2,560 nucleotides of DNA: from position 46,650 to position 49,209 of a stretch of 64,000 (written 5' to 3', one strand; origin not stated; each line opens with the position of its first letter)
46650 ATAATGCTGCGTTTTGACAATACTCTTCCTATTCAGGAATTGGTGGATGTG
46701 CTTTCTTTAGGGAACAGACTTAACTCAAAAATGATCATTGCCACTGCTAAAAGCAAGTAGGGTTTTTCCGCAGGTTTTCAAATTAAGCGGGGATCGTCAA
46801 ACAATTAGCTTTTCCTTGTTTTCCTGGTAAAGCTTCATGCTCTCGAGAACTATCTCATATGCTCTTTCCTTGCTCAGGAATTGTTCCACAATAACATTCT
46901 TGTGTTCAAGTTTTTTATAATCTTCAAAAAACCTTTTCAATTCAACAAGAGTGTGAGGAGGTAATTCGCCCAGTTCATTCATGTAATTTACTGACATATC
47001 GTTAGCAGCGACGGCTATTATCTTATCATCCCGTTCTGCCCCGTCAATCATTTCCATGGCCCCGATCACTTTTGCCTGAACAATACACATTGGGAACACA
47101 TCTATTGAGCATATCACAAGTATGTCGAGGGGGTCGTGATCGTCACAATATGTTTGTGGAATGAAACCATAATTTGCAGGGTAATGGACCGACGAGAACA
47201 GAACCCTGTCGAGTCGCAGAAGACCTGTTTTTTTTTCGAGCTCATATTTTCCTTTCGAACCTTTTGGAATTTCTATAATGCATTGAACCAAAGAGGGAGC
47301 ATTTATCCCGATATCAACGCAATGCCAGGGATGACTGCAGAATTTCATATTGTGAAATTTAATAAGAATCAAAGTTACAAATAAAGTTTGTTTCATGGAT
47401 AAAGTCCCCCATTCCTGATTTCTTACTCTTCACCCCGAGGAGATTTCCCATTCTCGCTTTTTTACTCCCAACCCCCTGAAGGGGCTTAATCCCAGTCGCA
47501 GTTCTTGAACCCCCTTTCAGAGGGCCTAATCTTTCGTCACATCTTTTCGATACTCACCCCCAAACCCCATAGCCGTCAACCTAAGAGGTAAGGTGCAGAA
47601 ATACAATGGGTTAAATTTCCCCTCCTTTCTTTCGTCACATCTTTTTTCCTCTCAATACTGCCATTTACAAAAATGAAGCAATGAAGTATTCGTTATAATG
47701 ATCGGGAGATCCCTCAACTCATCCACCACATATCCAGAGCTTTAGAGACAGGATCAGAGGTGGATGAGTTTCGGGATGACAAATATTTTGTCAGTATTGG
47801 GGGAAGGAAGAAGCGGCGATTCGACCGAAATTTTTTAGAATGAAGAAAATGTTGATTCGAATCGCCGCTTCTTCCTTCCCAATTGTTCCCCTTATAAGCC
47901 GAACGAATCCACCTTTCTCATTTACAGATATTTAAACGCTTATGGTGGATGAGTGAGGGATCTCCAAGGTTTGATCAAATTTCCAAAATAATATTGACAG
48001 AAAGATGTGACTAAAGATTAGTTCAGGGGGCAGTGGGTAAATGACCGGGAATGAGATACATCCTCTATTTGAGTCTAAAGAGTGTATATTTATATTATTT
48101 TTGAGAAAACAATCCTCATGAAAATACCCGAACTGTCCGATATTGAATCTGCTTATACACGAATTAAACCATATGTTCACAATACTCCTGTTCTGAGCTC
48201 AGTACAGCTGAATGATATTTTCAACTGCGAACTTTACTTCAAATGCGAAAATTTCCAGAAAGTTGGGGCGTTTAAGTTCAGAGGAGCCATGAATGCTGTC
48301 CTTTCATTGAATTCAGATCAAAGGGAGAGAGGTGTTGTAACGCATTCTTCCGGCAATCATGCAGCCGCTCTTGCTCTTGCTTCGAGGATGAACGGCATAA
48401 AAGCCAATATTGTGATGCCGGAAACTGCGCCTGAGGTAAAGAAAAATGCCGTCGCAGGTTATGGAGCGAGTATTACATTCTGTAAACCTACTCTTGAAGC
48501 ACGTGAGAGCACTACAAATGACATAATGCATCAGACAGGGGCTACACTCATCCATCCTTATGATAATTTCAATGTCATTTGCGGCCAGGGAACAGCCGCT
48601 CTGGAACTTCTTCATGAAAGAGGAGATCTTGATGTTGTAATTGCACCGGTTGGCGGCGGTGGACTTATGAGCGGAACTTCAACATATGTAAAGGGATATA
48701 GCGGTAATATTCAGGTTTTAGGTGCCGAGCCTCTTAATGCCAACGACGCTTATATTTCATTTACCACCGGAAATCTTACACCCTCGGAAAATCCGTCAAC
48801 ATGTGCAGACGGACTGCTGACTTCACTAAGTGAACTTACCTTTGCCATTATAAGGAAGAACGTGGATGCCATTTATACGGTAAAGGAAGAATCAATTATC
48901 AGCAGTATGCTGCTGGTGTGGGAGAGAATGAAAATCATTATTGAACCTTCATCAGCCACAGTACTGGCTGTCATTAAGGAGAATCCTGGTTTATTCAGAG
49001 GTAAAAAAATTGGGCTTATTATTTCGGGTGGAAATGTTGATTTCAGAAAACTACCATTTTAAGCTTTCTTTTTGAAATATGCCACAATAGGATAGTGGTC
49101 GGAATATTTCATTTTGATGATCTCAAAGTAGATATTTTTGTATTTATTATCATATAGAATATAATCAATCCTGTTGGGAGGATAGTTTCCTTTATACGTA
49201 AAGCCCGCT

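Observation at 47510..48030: Second copy of the nested palindrome, with outer tiers inverted but central hairpin loop in the same orientation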

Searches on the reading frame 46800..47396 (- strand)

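Call 38: search_protein_families(library=pfam, proteins=[window:46800-47396:-], max_evalue=0.001)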
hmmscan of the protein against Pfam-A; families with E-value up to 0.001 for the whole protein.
window:46800-47396:- (199 aa): 1 family
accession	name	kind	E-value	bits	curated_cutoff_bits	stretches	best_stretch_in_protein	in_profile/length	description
PF00719.24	Pyrophosphatase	-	4.7e-59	199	23.5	1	39-191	1-153/153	Inorganic pyrophosphatase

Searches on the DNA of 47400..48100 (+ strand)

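Call 24: search_rna_families(source=window, start=47400, end=48100, threshold=evalue, max_evalue=10)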
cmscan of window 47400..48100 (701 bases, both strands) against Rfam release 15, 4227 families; matches with E-value up to 10: 28.
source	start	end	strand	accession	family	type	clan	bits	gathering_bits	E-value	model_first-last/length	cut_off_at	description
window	47796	47883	+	RF03799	mir-3202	Gene; miRNA;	-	37.2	90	3.4e-06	1-79/79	no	mir-3202 microRNA precursor family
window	47796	47883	-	RF03799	mir-3202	Gene; miRNA;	-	36.6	90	5.1e-06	1-79/79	no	mir-3202 microRNA precursor family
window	47802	47881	+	RF04024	mir-9571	Gene; miRNA;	-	34.3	100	7.2e-05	1-86/86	no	mir-9571 microRNA precursor family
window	47792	47890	-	RF04059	MIR5020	Gene; miRNA;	-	29.7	73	0.00065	1-109/109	no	MIR5020 microRNA precursor family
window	47794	47887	+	RF03345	MIR3444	Gene; miRNA;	-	28.6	80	0.0014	1-104/104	no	MIR3444 microRNA precursor family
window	47792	47888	+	RF04164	MIR1507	Gene; miRNA;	-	27.8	73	0.00039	1-107/107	no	MIR1507 microRNA precursor family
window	47801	47880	-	RF04210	MIR8643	Gene; miRNA;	-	27.4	135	0.0028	35-116/150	no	MIR8643 microRNA precursor family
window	47669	47704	-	RF02703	AsxR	Gene; sRNA;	-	26.4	63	0.099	1-53/53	no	Anti stx2 sRNA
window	47799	47883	+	RF03215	mir-5360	Gene; miRNA;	-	26.1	79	0.0047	1-81/81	no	mir-5360 microRNA precursor family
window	47801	47880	+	RF04258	mir-994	Gene; miRNA;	-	25.6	93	0.01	1-81/81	no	mir-994 microRNA precursor family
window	47798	47883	+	RF04210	MIR8643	Gene; miRNA;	-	25.2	135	0.011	1-150/150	no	MIR8643 microRNA precursor family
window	47811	47872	+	RF04103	mir-8356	Gene; miRNA;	-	25.1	70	0.015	1-65/65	no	mir-8356 microRNA precursor family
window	47775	47909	+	RF00885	MIR821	Gene; miRNA;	-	23.8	249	0.034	1-275/275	no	MIR821 microRNA precursor family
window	47801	47880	-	RF03873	mir-3192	Gene; miRNA;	-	22.4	80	0.076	1-77/77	no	mir-3192 microRNA precursor family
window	47762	47911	+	RF02409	snoR125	Gene; snRNA; snoRNA; CD-box;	-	21.2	100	0.017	1-200/200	no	Small nucleolar RNA snoR125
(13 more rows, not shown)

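Call 65: search_dna_similar(query=window:47690-47990:+, collection=plasmids, mode=distant, max_rows=10)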
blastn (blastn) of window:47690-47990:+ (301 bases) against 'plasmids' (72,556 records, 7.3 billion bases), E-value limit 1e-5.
No match.

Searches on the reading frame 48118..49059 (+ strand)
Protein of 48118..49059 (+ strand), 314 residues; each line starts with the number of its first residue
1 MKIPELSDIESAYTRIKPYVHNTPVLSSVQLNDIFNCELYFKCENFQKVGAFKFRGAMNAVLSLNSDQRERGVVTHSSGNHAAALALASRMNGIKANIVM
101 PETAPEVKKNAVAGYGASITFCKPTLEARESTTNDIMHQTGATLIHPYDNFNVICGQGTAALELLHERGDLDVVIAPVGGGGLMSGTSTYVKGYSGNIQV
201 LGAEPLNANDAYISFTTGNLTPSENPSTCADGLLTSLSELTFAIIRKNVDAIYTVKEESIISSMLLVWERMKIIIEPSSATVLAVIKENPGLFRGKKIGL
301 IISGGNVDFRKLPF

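Call 38: search_protein_families(library=pfam, proteins=[window:48118-49059:+], max_evalue=0.001)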
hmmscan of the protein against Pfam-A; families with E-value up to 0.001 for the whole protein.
window:48118-49059:+ (314 aa): 1 family
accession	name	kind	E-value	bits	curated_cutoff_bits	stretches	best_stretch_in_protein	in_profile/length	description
PF00291.31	PALP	-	2.1e-75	254.2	35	1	17-304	2-295/295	Pyridoxal-phosphate dependent enzyme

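Call 39: find_homologous_proteins(query=window:48118-49059:+, max_evalue=1e-60)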
Query window:48118-49059:+ (314 aa): 7999 proteins with E <= 1e-60 among 8000 candidates; the best 120 are listed.
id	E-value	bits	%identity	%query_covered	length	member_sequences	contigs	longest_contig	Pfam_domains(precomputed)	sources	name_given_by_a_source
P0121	1.8e-189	647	91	100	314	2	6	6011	PF00291.32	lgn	-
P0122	1.0e-172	591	83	100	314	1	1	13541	PF00291.32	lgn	-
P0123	7.5e-172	589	84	100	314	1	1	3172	PF00291.32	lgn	-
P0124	7.7e-172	589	83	100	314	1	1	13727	PF00291.32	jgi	jgi:threonine dehydratase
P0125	5.4e-170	583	82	100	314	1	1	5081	PF00291.32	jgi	jgi:threonine dehydratase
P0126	2.1e-168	577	81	100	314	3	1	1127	PF00291.32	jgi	jgi:threonine dehydratase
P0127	2.2e-168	577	81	100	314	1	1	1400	PF00291.32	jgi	jgi:threonine dehydratase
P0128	2.5e-168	577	81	100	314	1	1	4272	PF00291.32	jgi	jgi:threonine dehydratase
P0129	5.2e-168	576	81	100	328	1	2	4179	PF00291.32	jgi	jgi:threonine dehydratase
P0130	6.3e-168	576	82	100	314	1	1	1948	PF00291.32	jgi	jgi:threonine dehydratase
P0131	6.3e-168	576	82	100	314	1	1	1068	PF00291.32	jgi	jgi:Threonine dehydratase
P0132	7.1e-168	576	81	100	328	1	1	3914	PF00291.32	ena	-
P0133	7.2e-168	576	81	100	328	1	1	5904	PF00291.32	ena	-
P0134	1.3e-167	575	81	100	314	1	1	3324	PF00291.32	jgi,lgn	jgi:threonine dehydratase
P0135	1.8e-167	574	81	100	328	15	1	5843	PF00291.32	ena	-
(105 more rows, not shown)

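Call 40: find_encoding_contigs(protein=P0121, flank=3000, max_places=6)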
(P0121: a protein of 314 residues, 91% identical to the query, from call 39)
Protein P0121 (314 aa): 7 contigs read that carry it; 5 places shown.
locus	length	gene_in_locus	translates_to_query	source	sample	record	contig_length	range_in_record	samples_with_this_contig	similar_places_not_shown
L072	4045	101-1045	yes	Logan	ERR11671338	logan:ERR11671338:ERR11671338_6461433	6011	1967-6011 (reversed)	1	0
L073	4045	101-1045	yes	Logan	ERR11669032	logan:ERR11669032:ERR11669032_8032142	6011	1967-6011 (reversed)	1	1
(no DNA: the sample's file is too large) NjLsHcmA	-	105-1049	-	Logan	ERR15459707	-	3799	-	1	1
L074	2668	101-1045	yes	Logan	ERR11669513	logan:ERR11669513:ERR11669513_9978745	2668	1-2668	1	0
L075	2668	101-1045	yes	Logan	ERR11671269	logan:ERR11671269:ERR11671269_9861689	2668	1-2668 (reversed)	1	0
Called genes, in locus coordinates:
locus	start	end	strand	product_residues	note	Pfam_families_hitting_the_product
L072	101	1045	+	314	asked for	PF00291:PALP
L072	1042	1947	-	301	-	PF03372:Exo_endo_phos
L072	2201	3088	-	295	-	PF01694:Rhomboid, PF20216:DUF6576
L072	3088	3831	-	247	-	PF01694:Rhomboid, PF08551:DUF1751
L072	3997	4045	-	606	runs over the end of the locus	PF02518:HATPase_c, PF13589:HATPase_c_3, PF01119:DNA_mis_repair, PF08676:MutL_C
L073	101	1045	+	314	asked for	PF00291:PALP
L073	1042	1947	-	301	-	PF03372:Exo_endo_phos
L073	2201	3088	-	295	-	PF01694:Rhomboid, PF20216:DUF6576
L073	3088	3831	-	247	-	PF01694:Rhomboid, PF08551:DUF1751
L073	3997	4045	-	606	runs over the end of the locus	PF02518:HATPase_c, PF13589:HATPase_c_3, PF01119:DNA_mis_repair, PF08676:MutL_C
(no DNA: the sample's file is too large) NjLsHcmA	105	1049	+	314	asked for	PF00291:PALP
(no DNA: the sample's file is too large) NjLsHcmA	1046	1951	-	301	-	PF03372:Exo_endo_phos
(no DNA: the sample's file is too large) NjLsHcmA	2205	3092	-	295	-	PF01694:Rhomboid, PF20216:DUF6576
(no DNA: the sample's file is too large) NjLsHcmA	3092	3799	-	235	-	?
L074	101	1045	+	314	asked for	PF00291:PALP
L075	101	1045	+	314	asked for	PF00291:PALP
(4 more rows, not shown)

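Call 41: find_encoding_contigs(protein=P0122, flank=3000, max_places=2)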
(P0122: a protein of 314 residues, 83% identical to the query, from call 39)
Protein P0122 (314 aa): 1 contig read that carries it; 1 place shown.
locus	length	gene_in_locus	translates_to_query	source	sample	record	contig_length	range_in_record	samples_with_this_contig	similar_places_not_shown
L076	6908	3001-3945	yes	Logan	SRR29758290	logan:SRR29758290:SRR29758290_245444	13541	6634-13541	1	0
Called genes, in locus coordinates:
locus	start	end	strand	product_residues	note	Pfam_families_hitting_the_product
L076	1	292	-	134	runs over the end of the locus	PF02472:ExbD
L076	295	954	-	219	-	PF01618:MotA_ExbB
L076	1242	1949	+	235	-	PF01618:MotA_ExbB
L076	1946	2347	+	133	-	PF02472:ExbD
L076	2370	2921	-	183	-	PF00719:Pyrophosphatase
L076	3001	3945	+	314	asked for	PF00291:PALP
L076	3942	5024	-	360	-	PF28535:DUF8431, PF03372:Exo_endo_phos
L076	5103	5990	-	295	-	PF01694:Rhomboid, PF20216:DUF6576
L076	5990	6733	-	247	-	PF01694:Rhomboid, PF08551:DUF1751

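Call 42: find_encoding_contigs(protein=P0124, flank=3000, max_places=2)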
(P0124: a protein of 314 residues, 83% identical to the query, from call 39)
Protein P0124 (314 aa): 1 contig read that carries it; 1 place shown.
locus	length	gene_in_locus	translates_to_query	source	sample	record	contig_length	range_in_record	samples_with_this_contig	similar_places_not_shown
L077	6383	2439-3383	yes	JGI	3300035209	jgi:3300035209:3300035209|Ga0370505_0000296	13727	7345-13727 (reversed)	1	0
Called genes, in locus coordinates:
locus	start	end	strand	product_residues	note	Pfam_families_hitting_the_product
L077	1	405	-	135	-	?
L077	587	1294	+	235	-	PF01618:MotA_ExbB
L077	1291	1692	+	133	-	PF02472:ExbD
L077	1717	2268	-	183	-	PF00719:Pyrophosphatase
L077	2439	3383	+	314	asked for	PF00291:PALP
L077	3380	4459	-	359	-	PF28535:DUF8431, PF03372:Exo_endo_phos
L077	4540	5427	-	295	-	PF01694:Rhomboid, PF20216:DUF6576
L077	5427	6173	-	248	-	PF01694:Rhomboid, PF08551:DUF1751, PF01694:Rhomboid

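Call 44: find_encoding_contigs(protein=P0122, flank=10000, max_places=1)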
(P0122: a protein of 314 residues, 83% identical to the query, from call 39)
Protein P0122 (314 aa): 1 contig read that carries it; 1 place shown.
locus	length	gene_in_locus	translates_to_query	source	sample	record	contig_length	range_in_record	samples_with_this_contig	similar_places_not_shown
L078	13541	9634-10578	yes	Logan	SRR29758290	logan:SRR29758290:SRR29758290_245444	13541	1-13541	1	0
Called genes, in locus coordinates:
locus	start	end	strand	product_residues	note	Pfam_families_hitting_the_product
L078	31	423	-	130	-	PF05635:23S_rRNA_IVP, PF22296:bAvd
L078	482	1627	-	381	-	-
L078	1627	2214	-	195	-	PF00440:TetR_N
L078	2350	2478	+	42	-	-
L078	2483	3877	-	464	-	PF03600:CitMHS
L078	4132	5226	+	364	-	PF00245:Alk_phosphatase, PF01676:Metalloenzyme, PF00245:Alk_phosphatase (weak)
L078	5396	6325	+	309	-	PF00691:OmpA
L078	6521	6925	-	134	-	PF02472:ExbD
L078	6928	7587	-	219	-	PF01618:MotA_ExbB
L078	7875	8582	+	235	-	PF01618:MotA_ExbB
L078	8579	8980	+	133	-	PF02472:ExbD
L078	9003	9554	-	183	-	PF00719:Pyrophosphatase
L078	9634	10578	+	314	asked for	PF00291:PALP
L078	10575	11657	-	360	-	PF28535:DUF8431, PF03372:Exo_endo_phos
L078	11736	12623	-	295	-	PF01694:Rhomboid, PF20216:DUF6576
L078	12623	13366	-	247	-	PF01694:Rhomboid, PF08551:DUF1751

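Call 45: find_encoding_contigs(protein=P0124, flank=10000, max_places=1)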
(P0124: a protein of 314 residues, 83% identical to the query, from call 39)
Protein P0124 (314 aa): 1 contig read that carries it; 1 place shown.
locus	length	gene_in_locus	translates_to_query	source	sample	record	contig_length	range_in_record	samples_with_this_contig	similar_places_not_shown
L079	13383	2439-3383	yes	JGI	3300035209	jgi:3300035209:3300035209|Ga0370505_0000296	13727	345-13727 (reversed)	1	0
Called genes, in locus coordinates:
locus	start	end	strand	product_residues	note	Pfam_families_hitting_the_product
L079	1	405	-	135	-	?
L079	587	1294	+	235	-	PF01618:MotA_ExbB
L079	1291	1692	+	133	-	PF02472:ExbD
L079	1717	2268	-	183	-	PF00719:Pyrophosphatase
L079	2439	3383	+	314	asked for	PF00291:PALP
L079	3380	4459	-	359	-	PF28535:DUF8431, PF03372:Exo_endo_phos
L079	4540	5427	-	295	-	PF01694:Rhomboid, PF20216:DUF6576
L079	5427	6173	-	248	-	PF01694:Rhomboid, PF08551:DUF1751, PF01694:Rhomboid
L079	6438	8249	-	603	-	PF02518:HATPase_c, PF13589:HATPase_c_3, PF01119:DNA_mis_repair, PF08676:MutL_C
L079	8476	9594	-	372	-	PF12679:ABC2_membrane_2, PF12698:ABC2_membrane_3, PF01061:ABC2_membrane, PF12730:ABC2_membrane_4 (weak)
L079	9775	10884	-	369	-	PF12679:ABC2_membrane_2, PF12698:ABC2_membrane_3, PF01061:ABC2_membrane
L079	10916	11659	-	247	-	PF00005:ABC_tran, PF13304:AAA_21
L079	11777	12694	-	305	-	PF00005:ABC_tran, PF13304:AAA_21 (faint)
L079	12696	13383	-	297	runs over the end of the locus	PF25973:BSH_CzcB (weak), PF25997:BSH_YhbJ (faint), PF25994:HH_AprE (weak)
